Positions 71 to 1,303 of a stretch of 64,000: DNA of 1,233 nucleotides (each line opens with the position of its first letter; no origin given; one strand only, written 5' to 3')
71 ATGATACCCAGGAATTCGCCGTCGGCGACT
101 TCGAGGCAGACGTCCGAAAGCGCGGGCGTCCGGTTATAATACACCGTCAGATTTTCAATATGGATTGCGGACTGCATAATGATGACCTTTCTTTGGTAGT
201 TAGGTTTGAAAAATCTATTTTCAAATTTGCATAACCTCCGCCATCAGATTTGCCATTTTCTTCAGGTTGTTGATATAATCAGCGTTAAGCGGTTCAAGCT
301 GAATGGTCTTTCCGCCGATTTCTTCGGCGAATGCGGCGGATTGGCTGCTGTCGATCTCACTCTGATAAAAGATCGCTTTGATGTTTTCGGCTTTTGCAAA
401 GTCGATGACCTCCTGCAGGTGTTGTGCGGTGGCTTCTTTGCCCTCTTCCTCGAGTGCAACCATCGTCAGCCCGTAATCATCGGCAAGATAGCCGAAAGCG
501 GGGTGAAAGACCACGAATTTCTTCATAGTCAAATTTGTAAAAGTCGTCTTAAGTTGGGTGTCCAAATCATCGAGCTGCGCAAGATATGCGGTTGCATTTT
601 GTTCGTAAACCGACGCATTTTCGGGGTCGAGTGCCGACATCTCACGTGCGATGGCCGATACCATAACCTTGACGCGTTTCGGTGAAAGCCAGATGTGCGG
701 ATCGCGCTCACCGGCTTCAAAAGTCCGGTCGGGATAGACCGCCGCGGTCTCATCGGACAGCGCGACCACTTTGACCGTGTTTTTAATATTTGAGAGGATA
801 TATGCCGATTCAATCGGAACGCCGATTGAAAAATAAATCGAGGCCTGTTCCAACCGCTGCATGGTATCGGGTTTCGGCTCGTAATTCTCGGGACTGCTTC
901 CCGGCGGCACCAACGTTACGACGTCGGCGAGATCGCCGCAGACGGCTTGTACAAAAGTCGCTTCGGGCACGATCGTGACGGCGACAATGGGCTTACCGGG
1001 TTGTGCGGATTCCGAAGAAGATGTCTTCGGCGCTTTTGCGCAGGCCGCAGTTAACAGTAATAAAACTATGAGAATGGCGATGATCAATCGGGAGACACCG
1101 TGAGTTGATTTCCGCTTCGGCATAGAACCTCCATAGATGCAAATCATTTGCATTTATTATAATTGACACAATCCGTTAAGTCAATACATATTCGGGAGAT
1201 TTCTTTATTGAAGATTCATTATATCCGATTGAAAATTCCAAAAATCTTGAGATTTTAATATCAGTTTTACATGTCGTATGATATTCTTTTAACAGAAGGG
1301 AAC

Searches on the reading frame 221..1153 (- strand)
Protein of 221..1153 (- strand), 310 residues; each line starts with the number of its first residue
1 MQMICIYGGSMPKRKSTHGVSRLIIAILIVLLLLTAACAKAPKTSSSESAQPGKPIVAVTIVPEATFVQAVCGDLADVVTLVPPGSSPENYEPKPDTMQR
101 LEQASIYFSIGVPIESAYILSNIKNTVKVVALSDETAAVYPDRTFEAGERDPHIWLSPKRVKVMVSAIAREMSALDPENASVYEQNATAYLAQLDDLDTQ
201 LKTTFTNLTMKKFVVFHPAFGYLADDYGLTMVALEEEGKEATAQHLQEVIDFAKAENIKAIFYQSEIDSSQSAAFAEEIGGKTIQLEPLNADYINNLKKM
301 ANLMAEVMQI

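Call 27: search_protein_families(library=pfam, proteins=[window:221-1153:-], max_evalue=0.001)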
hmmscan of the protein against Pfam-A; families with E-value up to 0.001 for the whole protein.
window:221-1153:- (310 aa): 1 family
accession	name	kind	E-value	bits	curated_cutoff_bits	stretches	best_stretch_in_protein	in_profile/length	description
PF01297.22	ZnuA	-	2e-67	227.9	29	1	57-306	1-262/263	Zinc-uptake complex component A periplasmic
